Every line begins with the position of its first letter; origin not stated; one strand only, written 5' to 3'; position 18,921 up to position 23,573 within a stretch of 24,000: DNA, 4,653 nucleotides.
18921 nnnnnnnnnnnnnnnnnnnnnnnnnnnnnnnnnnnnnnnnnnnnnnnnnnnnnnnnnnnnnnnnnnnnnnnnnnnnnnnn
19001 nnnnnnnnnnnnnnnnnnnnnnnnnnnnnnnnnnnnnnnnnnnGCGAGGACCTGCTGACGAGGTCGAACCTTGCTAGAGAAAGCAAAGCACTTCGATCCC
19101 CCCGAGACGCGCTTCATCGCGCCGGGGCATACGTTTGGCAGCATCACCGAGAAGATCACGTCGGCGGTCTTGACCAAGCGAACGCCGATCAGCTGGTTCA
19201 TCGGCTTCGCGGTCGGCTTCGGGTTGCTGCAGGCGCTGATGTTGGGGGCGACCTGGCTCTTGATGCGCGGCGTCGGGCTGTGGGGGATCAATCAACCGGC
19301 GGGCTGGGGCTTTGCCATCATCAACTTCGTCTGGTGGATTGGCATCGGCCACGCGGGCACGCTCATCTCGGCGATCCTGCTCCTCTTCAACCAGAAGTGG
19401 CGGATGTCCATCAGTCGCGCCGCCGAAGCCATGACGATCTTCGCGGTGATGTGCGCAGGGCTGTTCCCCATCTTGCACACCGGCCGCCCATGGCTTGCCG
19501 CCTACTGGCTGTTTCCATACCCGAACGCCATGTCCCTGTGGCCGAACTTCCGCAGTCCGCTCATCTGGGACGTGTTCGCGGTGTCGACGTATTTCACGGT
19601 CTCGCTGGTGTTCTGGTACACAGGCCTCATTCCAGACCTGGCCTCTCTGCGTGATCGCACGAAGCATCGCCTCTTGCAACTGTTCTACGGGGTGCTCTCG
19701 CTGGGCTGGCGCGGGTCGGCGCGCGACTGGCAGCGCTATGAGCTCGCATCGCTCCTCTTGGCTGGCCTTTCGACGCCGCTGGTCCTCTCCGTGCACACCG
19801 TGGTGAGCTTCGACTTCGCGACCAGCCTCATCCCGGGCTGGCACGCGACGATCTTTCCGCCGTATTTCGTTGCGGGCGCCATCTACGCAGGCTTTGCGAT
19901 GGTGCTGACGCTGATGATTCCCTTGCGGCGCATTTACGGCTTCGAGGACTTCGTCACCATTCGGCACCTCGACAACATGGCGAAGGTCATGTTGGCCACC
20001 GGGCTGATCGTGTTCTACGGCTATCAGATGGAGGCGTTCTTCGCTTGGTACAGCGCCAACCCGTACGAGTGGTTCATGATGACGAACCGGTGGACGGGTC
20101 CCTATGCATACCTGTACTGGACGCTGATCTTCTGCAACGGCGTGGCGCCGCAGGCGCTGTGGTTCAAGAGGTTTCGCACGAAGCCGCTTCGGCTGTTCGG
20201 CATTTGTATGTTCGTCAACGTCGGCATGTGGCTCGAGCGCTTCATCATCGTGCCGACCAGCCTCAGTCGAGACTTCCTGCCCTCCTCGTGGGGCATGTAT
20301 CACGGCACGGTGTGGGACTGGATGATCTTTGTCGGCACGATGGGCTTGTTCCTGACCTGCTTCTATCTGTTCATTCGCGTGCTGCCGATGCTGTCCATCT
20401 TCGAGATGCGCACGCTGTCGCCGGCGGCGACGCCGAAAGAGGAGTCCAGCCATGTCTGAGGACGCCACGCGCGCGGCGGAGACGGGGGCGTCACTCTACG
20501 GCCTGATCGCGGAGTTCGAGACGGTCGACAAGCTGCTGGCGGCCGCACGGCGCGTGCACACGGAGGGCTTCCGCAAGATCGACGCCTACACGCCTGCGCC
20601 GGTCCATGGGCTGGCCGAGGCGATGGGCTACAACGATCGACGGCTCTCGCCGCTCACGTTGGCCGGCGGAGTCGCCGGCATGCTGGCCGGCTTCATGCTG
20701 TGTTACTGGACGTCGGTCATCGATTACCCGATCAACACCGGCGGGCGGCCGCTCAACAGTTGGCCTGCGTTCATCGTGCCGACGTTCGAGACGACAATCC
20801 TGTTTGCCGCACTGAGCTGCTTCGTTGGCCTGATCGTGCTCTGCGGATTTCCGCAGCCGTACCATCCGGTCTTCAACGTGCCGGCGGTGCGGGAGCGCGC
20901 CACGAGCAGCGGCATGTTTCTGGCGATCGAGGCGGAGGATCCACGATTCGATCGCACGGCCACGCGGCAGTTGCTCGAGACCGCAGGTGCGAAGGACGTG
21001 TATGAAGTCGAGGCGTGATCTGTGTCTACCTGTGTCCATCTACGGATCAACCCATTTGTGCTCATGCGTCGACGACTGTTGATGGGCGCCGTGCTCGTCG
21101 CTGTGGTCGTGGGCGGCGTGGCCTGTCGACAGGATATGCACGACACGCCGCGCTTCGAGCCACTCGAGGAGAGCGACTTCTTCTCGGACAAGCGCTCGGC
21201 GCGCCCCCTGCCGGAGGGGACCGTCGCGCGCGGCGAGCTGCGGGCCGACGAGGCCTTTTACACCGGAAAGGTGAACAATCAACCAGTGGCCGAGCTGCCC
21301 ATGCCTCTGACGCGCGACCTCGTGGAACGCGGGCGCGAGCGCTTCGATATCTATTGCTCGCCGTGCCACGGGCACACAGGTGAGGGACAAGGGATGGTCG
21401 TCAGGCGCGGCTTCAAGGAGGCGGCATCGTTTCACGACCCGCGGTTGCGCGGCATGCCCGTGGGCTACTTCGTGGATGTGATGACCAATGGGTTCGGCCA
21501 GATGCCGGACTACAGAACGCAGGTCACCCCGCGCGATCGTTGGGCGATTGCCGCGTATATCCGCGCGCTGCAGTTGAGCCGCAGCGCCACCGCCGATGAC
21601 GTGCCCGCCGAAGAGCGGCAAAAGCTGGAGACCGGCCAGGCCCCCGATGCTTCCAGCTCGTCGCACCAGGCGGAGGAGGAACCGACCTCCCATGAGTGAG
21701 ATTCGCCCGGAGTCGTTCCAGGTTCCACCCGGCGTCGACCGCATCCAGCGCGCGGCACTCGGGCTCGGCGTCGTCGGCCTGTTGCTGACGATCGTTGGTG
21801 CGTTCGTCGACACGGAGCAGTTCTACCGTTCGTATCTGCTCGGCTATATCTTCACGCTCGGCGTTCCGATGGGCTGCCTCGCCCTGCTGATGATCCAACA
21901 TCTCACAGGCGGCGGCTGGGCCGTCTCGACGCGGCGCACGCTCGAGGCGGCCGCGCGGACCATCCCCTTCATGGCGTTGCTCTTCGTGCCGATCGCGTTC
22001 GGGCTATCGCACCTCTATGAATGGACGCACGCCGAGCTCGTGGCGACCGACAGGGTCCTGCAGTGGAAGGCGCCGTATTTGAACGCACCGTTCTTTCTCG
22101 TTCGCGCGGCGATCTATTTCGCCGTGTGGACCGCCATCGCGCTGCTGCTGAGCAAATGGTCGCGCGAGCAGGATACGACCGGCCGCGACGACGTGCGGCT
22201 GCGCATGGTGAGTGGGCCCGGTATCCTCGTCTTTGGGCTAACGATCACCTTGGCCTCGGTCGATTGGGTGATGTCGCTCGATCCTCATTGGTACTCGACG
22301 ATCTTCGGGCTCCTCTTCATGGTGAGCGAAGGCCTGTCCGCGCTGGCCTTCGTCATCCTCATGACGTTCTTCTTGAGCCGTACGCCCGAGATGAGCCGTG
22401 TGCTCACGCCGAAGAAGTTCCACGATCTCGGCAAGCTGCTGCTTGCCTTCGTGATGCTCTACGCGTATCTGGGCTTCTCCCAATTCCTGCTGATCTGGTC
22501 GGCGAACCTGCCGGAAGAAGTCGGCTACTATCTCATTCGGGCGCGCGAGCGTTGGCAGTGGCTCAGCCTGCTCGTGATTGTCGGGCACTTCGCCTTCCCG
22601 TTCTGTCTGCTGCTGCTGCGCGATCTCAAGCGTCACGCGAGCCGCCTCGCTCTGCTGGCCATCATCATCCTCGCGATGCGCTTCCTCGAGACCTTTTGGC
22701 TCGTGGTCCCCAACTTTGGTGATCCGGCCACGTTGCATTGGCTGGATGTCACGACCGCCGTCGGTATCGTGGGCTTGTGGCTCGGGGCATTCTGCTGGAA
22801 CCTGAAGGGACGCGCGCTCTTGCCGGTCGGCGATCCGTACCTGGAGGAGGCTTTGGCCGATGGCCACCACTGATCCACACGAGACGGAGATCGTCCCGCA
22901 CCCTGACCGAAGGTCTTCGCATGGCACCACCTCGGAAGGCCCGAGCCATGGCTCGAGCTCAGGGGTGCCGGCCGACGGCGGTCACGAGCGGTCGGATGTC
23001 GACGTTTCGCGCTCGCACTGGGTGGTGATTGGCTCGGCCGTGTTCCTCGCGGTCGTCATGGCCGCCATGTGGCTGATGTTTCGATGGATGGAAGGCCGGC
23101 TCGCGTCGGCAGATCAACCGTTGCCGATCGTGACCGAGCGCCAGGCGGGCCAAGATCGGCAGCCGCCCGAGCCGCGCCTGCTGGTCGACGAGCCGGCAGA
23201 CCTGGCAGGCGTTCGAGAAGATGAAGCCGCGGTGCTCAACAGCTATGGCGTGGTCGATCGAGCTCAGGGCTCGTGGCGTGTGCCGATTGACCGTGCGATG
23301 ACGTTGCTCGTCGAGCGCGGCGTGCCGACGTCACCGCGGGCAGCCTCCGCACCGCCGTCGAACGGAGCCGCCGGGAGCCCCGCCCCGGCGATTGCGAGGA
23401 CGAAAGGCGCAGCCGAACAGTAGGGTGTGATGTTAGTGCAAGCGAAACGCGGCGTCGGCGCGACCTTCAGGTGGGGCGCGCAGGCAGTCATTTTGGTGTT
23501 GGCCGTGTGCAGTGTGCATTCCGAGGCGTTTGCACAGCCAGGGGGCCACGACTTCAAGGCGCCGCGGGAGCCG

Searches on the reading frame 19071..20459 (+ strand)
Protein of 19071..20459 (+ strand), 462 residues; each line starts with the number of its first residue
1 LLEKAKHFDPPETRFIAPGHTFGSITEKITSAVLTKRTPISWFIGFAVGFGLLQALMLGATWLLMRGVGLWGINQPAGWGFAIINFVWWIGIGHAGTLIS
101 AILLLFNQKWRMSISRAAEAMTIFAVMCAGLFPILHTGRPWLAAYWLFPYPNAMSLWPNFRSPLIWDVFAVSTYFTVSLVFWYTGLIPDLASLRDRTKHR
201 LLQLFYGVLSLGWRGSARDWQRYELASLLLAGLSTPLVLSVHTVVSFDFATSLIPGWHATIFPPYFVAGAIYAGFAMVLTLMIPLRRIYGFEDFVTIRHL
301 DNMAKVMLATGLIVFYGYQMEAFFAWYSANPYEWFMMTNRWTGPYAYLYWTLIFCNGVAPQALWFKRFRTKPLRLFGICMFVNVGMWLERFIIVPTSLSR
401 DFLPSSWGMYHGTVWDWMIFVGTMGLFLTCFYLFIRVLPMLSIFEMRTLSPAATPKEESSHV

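Call 23: search_protein_families(library=pfam, proteins=[window:19071-20459:+], max_evalue=0.00001)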
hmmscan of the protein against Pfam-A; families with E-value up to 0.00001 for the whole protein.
window:19071-20459:+ (462 aa): 1 family
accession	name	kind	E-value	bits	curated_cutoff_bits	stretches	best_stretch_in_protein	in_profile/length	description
PF03916.19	NrfD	-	4.7e-21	76.2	25.8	1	74-397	6-308/313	Polysulphide reductase, NrfD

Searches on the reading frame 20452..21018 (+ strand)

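Call 23: search_protein_families(library=pfam, proteins=[window:20452-21018:+], max_evalue=0.00001)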
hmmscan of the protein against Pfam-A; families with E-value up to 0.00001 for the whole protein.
window:20452-21018:+ (188 aa): 1 family
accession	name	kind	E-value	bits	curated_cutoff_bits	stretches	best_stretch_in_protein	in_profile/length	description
PF11821.13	ActD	-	4e-62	209.3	25.7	1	16-184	1-169/170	Alternative complex III, ActD subunit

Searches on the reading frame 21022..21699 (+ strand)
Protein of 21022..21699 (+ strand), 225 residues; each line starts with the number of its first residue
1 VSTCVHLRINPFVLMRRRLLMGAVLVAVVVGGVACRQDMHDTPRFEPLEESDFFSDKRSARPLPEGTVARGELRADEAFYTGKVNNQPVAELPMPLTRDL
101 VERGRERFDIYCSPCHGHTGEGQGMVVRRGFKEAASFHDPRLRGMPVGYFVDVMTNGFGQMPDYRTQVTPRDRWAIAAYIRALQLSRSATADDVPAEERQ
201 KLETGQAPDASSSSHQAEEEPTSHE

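Call 50: search_protein_families(library=pfam, proteins=[window:21022-21699:+], max_evalue=0.00001)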
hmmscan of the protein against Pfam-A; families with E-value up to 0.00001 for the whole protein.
window:21022-21699:+ (225 aa): 2 families
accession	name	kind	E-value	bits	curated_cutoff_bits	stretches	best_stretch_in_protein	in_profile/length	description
PF13442.11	Cytochrome_CBB3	-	2e-12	47.7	27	1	101-180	3-68/68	Cytochrome C oxidase, cbb3-type, subunit III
PF00034.26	Cytochrom_C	-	1e-05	27.2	21.3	0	101-183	1-89/90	Cytochrome c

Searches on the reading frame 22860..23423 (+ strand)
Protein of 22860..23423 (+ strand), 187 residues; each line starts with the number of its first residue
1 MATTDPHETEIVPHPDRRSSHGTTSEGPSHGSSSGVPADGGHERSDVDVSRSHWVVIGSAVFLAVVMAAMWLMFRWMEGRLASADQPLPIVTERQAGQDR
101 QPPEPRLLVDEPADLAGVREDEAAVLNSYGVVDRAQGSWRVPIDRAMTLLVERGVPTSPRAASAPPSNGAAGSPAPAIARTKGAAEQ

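Call 46: find_encoding_contigs(protein=window:22860-23423:+, flank=10000, max_places=2)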
Protein window:22860-23423:+ (187 aa): 1 contig read that carries it; 1 place shown.
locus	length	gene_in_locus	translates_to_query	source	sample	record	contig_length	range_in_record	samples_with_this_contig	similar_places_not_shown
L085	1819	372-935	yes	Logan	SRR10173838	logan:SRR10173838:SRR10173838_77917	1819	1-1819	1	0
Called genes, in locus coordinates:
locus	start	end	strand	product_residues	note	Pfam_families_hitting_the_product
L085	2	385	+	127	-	?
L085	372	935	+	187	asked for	-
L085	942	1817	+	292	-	?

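Call 50: search_protein_families(library=pfam, proteins=[window:22860-23423:+], max_evalue=0.00001)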
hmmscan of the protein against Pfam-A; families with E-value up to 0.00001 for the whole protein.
window:22860-23423:+ (187 aa): 0 families
